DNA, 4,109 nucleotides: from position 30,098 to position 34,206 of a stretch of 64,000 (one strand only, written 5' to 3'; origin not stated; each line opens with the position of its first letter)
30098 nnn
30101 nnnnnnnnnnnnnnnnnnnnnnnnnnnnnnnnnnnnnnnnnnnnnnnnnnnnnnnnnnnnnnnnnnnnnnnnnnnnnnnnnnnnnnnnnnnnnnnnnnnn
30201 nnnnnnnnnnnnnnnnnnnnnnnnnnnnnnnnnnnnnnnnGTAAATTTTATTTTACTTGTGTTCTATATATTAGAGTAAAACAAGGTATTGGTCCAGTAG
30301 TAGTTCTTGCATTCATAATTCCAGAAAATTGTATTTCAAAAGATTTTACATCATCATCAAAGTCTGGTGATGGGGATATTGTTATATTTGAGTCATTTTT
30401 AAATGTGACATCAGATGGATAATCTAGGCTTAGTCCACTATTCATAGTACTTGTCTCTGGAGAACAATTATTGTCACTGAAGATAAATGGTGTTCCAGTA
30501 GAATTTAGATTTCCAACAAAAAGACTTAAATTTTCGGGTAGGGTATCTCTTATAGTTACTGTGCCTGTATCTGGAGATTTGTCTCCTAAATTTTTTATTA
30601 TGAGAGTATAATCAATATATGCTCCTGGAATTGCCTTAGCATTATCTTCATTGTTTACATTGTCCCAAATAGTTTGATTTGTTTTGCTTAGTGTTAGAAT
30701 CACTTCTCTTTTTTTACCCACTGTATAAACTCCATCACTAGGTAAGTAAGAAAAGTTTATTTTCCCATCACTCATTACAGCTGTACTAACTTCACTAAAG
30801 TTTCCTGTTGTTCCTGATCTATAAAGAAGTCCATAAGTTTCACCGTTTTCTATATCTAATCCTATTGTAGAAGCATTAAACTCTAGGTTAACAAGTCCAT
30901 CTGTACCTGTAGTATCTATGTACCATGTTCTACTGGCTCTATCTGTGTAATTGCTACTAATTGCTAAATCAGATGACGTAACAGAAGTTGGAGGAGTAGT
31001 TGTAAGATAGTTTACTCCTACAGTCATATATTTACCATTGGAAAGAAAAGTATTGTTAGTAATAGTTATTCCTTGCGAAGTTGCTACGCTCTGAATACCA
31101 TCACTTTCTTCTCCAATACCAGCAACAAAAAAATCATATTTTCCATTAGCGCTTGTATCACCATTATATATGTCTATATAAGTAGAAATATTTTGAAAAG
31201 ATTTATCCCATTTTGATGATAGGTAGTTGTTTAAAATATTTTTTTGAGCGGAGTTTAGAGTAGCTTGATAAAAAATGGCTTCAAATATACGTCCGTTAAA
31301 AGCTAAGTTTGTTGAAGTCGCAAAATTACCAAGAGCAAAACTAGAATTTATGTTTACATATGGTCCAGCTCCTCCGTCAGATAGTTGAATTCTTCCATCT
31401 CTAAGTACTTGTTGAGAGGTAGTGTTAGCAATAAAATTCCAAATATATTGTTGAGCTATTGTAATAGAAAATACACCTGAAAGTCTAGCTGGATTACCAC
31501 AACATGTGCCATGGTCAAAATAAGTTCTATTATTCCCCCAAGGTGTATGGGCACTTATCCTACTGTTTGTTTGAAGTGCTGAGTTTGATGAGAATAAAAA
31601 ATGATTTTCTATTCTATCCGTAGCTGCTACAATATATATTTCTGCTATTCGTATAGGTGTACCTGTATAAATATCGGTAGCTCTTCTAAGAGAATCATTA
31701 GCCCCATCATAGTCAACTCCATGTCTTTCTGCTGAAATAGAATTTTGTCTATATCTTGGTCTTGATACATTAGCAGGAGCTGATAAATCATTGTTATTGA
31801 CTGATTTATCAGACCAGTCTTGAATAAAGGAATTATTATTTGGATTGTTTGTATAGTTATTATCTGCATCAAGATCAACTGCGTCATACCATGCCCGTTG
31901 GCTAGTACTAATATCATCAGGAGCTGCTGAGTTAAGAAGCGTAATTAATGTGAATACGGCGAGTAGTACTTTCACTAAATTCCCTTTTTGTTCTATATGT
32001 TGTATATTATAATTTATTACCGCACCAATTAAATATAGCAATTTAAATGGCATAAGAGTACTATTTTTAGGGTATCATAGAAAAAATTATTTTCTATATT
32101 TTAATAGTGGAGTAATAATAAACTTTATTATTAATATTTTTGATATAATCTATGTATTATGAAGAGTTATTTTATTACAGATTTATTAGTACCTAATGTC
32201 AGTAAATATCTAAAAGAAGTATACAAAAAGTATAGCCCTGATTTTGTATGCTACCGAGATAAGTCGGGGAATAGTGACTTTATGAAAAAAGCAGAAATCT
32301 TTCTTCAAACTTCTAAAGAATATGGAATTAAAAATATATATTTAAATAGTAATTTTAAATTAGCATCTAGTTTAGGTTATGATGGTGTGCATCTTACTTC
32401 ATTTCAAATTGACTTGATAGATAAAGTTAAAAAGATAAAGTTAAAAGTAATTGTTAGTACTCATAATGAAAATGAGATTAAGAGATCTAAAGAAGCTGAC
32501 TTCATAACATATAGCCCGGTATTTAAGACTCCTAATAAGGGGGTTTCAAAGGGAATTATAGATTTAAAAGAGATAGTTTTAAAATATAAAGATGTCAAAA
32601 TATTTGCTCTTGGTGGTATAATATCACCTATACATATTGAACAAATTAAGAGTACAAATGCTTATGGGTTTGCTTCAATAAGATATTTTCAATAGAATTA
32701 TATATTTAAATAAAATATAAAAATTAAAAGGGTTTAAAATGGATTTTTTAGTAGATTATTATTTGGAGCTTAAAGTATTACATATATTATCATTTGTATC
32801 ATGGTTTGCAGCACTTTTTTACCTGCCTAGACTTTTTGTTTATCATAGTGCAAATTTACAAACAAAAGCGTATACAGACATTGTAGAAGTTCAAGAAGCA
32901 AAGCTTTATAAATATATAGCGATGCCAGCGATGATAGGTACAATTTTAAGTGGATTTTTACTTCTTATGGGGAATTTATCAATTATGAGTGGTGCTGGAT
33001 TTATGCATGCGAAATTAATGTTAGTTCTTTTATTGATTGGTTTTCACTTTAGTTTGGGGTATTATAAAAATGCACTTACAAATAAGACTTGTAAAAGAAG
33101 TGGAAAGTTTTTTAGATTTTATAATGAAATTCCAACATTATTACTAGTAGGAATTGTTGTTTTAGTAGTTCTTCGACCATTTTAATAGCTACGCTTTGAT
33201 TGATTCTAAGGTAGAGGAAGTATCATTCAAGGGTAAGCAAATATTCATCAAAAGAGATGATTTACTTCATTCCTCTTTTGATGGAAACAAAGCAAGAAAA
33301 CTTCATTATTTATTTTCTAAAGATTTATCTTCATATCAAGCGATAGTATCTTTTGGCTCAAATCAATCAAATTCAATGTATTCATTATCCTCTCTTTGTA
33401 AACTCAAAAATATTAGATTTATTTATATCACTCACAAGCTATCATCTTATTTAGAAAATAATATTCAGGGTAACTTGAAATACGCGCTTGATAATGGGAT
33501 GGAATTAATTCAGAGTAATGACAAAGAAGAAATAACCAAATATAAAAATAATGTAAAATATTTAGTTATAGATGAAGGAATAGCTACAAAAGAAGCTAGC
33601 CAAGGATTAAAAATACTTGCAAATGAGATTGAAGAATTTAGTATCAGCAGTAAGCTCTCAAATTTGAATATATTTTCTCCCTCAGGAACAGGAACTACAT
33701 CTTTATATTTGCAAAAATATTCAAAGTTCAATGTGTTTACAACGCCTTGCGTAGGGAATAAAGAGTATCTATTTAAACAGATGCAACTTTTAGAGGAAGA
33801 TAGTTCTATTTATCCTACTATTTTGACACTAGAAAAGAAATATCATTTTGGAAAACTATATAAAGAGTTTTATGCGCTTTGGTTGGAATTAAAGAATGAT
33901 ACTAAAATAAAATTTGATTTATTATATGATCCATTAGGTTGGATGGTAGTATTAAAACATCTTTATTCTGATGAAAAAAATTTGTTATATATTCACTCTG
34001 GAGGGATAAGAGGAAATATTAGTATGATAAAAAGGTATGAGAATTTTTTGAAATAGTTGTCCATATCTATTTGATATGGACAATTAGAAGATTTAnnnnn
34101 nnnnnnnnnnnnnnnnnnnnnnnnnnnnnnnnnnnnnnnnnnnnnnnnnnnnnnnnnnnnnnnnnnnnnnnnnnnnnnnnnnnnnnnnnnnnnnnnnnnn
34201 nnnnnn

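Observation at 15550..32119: Perfect 106-bp inverted repeats 16.4 kb apart, each placed as a 5' region of an outward... inward-reading gene: inversion substrate or shared promoter module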

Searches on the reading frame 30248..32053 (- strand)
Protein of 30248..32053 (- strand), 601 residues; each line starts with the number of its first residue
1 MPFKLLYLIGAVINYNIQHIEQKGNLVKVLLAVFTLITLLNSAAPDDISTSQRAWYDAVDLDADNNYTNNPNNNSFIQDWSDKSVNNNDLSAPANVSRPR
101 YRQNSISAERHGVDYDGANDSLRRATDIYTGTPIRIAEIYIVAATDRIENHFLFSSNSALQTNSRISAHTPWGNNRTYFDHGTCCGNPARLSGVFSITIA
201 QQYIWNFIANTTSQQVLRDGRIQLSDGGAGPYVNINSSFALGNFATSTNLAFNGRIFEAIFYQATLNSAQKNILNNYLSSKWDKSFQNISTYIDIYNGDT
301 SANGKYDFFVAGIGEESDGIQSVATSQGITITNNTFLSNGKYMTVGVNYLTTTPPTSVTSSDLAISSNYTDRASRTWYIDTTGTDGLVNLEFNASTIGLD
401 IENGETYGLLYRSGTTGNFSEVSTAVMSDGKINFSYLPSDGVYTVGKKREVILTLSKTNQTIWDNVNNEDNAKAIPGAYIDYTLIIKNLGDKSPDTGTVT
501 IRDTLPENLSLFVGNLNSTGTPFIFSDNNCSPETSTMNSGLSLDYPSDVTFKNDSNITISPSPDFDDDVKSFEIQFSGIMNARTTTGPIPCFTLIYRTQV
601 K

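Call 16: find_encoding_contigs(protein=window:30248-31975:-, flank=10000, max_places=10)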
Protein window:30248-31975:- (575 aa): no gene with exactly this product is on record in the collection.

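Call 17: search_protein_families(library=pfam, proteins=[window:30248-31975:-], max_evalue=0.01)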
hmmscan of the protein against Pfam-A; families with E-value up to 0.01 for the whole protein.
window:30248-31975:- (575 aa): 0 families

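Call 18: find_encoding_contigs(protein=window:30248-32053:-, flank=10000, max_places=10)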
Protein window:30248-32053:- (601 aa): no gene with exactly this product is on record in the collection.

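Call 50: search_protein_families(library=pfam, proteins=[window:30248-31975:-], max_evalue=1)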
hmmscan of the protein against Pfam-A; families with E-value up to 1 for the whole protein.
window:30248-31975:- (575 aa): 0 families

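Call 71: search_solved_structures(query=window:30248-31975:-, max_evalue=1)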
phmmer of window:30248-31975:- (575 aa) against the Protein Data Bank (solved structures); distinct sequences matched with E-value up to 1: 0.

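Call 72: search_protein_families(library=ncbifam, proteins=[window:30248-31975:-], max_evalue=0.1)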
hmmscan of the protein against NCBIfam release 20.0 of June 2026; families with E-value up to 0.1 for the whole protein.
window:30248-31975:- (575 aa): 1 family
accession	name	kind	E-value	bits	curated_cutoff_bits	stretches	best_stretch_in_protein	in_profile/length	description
TIGR01451.2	B_ant_repeat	repeat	0.00053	19.9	24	1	443-486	3-44/53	DUF11 type repeat protein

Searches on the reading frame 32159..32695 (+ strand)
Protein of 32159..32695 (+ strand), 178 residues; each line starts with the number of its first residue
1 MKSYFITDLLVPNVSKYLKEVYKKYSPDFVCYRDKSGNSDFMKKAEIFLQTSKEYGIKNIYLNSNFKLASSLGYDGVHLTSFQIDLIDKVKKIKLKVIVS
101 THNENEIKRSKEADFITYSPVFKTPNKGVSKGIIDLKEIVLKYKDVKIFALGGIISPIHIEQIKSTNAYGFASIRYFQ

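Call 17: search_protein_families(library=pfam, proteins=[window:32159-32695:+], max_evalue=0.01)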
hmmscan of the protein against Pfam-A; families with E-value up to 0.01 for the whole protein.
window:32159-32695:+ (178 aa): 1 family
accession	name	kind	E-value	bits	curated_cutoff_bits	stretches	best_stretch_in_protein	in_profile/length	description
PF02581.23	TMP-TENI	-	1e-16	61.2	27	1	13-175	13-178/180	Thiamine monophosphate synthase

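Call 19: find_encoding_contigs(protein=window:32159-32695:+, flank=10000, max_places=10)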
Protein window:32159-32695:+ (178 aa): 1 contig read that carries it; 1 place shown.
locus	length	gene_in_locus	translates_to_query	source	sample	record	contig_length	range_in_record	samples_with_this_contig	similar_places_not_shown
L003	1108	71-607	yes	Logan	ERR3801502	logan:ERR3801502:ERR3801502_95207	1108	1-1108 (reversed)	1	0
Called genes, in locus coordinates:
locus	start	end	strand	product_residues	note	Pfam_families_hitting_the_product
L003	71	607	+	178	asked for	PF02581:TMP-TENI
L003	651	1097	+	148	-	PF03653:UPF0093, PF05425:CopD (weak)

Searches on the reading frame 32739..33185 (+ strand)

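Call 68: search_protein_families(library=pfam, proteins=[window:32739-33185:+], max_evalue=0.0001)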
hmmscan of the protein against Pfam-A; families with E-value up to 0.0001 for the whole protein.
window:32739-33185:+ (148 aa): 2 families
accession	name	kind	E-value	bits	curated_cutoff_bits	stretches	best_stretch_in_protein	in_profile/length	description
PF03653.18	UPF0093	-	1.9e-47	161.7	34.2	1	5-148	2-146/146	Uncharacterised protein family (UPF0093)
PF05425.18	CopD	-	1.1e-05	26.2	32.1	1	54-145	4-104/105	Copper resistance protein D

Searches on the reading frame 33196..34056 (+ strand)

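Call 68: search_protein_families(library=pfam, proteins=[window:33196-34056:+], max_evalue=0.0001)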
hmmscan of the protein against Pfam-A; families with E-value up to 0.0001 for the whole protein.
window:33196-34056:+ (286 aa): 0 families

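Call 72: search_protein_families(library=ncbifam, proteins=[window:33196-34056:+], max_evalue=0.1)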
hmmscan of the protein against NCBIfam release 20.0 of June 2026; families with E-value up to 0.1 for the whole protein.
window:33196-34056:+ (286 aa): 9 families
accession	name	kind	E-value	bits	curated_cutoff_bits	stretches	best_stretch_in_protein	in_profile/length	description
TIGR01275.1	ACC_deam_rel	subfamily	1.7e-12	47.3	289.4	1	12-128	20-141/321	pyridoxal phosphate-dependent enzymes, D-cysteine desulfhydrase family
NF052482.1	sulfolyase_CuyA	equivalog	3.4e-10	39.3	450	1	11-69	28-87/332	D-cysteate sulfo-lyase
NF003030.0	PRK03910.1-3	equivalog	1.5e-06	27.6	429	1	11-101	34-118/338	D-cysteine desulfhydrase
NF010646.0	PRK14045.1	equivalog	1.7e-06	27.6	550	1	13-106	35-135/329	1-aminocyclopropane-1-carboxylate deaminase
NF003032.0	PRK03910.1-5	equivalog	2.1e-06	27.2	469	1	11-104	31-118/330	D-cysteine desulfhydrase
NF003029.0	PRK03910.1-1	equivalog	4.3e-06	26.4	610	1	11-104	30-117/328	D-cysteine desulfhydrase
NF052537.1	CoM_syn_XcbE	exception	1.9e-05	24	450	1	11-64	28-82/322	coenzyme M biosynthesis enzyme XcbE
TIGR01274.1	ACC_deam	equivalog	2.4e-05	23.7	392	1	15-69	32-88/337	1-aminocyclopropane-1-carboxylate deaminase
NF011150.0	PRK14560.1-1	equivalog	0.055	13.3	217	0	113-156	62-104/155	putative RNA-binding protein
